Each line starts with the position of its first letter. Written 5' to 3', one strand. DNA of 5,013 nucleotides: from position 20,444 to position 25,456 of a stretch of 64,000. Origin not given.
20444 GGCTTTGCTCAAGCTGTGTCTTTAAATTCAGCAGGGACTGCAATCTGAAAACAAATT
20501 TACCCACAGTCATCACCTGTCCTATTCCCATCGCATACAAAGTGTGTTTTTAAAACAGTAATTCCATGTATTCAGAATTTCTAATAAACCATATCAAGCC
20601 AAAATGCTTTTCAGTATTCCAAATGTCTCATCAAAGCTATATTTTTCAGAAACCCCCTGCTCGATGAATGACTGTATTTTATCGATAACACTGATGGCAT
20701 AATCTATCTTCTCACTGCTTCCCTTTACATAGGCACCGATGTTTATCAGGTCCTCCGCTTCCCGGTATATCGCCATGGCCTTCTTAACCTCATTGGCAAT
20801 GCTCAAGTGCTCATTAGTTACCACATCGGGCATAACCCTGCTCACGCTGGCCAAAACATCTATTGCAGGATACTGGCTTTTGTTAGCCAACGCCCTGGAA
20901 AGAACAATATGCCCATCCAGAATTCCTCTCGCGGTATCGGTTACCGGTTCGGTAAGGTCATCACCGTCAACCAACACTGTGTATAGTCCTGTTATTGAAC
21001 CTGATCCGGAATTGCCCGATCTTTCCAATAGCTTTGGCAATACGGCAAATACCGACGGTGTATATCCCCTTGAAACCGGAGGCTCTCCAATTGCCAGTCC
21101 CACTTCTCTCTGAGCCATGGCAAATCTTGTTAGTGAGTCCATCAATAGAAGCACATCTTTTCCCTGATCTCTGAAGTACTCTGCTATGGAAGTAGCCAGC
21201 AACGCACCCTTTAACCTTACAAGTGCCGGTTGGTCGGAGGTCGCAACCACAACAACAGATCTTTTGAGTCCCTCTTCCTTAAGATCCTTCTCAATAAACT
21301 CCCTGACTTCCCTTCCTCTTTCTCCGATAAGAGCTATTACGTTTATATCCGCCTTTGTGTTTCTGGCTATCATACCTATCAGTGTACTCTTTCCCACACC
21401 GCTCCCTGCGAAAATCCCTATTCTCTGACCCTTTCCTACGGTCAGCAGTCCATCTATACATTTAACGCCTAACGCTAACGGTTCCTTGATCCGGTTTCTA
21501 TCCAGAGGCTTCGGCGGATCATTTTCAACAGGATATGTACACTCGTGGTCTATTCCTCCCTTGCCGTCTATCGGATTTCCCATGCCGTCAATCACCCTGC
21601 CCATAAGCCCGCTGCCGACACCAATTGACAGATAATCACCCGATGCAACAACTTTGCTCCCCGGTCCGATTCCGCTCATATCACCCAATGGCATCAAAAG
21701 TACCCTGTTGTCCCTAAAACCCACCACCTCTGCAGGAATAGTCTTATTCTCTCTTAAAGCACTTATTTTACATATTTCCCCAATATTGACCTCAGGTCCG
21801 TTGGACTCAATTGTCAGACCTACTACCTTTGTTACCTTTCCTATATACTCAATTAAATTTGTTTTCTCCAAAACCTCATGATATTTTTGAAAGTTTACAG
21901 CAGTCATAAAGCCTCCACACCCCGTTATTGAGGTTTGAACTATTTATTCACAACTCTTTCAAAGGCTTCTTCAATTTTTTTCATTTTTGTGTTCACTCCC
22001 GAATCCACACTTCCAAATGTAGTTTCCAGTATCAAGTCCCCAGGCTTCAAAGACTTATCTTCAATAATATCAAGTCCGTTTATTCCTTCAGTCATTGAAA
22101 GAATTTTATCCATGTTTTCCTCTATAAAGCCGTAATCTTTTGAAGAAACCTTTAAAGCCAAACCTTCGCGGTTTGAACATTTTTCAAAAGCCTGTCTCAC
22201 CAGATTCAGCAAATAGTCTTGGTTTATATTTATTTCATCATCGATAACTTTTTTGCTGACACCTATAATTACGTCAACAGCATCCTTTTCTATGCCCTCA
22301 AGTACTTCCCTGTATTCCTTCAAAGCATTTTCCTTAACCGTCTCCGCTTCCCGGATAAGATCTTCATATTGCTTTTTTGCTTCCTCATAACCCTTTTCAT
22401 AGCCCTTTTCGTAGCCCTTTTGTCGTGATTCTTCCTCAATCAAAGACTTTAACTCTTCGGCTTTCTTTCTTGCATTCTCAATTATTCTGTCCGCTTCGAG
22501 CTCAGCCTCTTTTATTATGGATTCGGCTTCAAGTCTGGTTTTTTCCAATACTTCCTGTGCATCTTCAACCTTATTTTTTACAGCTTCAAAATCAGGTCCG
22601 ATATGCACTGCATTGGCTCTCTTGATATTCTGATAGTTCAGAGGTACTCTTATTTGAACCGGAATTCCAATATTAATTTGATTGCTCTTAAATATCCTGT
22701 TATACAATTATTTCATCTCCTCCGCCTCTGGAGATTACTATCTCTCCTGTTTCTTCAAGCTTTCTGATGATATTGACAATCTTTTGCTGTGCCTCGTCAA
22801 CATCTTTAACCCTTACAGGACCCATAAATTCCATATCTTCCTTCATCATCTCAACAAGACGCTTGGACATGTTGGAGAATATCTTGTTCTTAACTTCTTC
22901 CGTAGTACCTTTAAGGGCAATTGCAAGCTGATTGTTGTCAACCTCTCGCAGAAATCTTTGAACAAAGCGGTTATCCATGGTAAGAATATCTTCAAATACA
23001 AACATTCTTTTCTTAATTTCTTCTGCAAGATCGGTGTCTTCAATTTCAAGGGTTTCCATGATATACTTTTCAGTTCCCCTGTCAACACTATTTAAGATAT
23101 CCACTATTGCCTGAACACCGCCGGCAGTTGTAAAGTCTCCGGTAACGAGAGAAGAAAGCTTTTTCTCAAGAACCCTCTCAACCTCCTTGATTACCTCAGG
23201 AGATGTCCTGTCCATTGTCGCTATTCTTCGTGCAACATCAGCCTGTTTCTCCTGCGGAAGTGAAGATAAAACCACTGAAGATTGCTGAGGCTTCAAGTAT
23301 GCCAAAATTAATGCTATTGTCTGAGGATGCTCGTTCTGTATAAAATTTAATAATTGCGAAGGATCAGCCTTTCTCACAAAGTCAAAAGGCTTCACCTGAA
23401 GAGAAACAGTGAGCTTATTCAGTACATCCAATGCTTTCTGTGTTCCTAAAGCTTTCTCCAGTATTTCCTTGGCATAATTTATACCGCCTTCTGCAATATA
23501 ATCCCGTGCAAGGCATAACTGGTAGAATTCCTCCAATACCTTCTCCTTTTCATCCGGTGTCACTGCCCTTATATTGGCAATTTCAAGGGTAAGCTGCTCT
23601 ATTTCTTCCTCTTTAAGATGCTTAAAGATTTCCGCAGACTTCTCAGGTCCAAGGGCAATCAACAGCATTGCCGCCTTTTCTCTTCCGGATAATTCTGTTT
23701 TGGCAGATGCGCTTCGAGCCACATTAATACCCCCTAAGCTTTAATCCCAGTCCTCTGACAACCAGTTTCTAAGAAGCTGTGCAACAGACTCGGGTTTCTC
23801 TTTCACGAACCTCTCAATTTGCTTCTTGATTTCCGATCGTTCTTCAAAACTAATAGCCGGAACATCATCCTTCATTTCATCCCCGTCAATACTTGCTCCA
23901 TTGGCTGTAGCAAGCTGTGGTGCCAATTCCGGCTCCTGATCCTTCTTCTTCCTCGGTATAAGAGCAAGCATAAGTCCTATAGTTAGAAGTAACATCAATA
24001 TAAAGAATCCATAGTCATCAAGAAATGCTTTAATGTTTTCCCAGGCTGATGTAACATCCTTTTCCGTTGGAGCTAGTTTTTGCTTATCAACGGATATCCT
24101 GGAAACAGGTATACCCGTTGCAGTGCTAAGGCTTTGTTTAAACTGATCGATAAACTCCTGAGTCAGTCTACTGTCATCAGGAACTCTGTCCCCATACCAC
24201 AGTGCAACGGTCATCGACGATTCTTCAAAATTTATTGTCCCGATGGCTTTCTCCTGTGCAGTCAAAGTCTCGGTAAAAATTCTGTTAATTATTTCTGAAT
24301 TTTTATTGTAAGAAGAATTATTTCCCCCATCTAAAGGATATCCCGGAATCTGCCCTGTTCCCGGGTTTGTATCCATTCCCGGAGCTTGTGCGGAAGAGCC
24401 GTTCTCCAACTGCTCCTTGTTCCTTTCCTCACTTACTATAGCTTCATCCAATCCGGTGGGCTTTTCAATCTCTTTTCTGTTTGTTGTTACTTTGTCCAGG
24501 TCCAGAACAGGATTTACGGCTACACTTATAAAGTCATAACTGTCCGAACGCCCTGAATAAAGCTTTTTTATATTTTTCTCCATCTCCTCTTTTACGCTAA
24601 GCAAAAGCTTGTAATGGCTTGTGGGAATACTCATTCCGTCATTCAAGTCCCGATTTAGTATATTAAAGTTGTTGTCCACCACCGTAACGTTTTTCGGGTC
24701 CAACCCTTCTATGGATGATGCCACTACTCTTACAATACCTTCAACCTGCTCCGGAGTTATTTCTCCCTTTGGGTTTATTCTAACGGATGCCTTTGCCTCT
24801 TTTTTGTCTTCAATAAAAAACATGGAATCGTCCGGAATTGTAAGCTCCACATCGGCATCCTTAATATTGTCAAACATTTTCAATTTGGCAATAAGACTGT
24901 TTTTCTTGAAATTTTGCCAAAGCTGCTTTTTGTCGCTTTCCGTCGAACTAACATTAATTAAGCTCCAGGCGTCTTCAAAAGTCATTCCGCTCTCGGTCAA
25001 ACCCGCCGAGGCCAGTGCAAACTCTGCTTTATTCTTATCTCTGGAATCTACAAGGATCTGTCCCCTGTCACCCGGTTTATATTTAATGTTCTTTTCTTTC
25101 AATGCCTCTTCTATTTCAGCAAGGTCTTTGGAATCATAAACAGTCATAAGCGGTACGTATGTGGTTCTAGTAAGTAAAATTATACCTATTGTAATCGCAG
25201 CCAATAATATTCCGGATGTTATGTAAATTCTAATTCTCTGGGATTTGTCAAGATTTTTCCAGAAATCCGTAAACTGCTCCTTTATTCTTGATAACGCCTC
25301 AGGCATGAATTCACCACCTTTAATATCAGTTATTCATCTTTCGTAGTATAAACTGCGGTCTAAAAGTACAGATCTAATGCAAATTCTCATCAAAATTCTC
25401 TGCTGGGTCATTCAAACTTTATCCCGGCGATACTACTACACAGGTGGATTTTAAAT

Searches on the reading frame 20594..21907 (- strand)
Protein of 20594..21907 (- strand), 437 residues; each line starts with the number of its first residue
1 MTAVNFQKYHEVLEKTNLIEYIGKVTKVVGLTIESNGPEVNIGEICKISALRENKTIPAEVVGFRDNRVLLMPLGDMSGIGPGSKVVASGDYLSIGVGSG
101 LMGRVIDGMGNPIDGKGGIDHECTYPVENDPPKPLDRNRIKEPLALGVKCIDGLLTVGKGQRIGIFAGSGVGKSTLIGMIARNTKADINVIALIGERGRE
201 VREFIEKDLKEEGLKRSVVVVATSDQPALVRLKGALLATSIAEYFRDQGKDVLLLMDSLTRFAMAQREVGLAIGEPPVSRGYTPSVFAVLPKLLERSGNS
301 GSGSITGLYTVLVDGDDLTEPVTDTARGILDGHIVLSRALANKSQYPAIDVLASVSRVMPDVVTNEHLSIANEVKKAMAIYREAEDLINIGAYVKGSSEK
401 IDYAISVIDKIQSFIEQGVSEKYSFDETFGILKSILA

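Call 46: search_protein_families(library=pfam, proteins=[window:20594-21907:-], max_evalue=0.00001)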
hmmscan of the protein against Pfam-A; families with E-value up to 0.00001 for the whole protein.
window:20594-21907:- (437 aa): 3 families
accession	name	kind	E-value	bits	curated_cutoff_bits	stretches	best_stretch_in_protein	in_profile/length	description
PF00006.31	ATP-synt_ab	-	5.2e-91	304.5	29.5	1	147-356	1-213/213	ATP synthase alpha/beta family, nucleotide-binding domain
PF18269.6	T3SS_ATPase_C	-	5.1e-24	84.4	22.7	1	363-433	1-71/72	T3SS EscN ATPase C-terminal domain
PF02874.29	ATP-synt_ab_N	-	3.5e-09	37.5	20.9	1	25-90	1-69/69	ATP synthase alpha/beta family, beta-barrel domain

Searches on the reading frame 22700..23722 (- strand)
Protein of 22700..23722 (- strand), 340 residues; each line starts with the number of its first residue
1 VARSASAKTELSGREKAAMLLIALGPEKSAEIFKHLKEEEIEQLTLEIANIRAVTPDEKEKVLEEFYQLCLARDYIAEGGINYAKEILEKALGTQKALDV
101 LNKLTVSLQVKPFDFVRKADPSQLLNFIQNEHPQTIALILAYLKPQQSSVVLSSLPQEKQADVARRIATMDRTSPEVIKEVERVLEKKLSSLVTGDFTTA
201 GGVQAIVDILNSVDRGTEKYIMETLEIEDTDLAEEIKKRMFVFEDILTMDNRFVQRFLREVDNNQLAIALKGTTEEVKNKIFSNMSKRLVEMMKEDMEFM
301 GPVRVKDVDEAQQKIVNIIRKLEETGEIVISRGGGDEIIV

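Call 46: search_protein_families(library=pfam, proteins=[window:22700-23722:-], max_evalue=0.00001)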
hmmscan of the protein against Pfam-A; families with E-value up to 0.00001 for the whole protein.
window:22700-23722:- (340 aa): 4 families
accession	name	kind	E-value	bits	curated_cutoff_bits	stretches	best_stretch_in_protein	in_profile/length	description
PF01706.21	FliG_C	-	5.9e-50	168.5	23.3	1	223-330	1-108/108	FliG C-terminal domain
PF14842.11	FliG_N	-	9e-49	164.8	25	2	10-113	1-104/104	FliG N-terminal domain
PF14841.11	FliG_M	-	8.5e-40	135.3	25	1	121-194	1-74/76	FliG middle domain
PF03448.22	MgtE_N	-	1.7e-08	35.3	25.9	0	91-164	24-94/102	MgtE intracellular N domain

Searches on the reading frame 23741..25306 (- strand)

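Call 46: search_protein_families(library=pfam, proteins=[window:23741-25306:-], max_evalue=0.00001)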
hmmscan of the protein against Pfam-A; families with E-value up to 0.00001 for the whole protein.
window:23741-25306:- (521 aa): 2 families
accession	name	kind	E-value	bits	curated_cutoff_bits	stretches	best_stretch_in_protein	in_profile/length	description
PF01514.23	YscJ_FliF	-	7.6e-45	153.4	24.4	1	46-218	2-178/179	Secretory protein of YscJ/FliF family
PF08345.17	YscJ_FliF_C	-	5.8e-09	37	23.8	1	261-403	11-136/147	Flagellar M-ring protein C-terminal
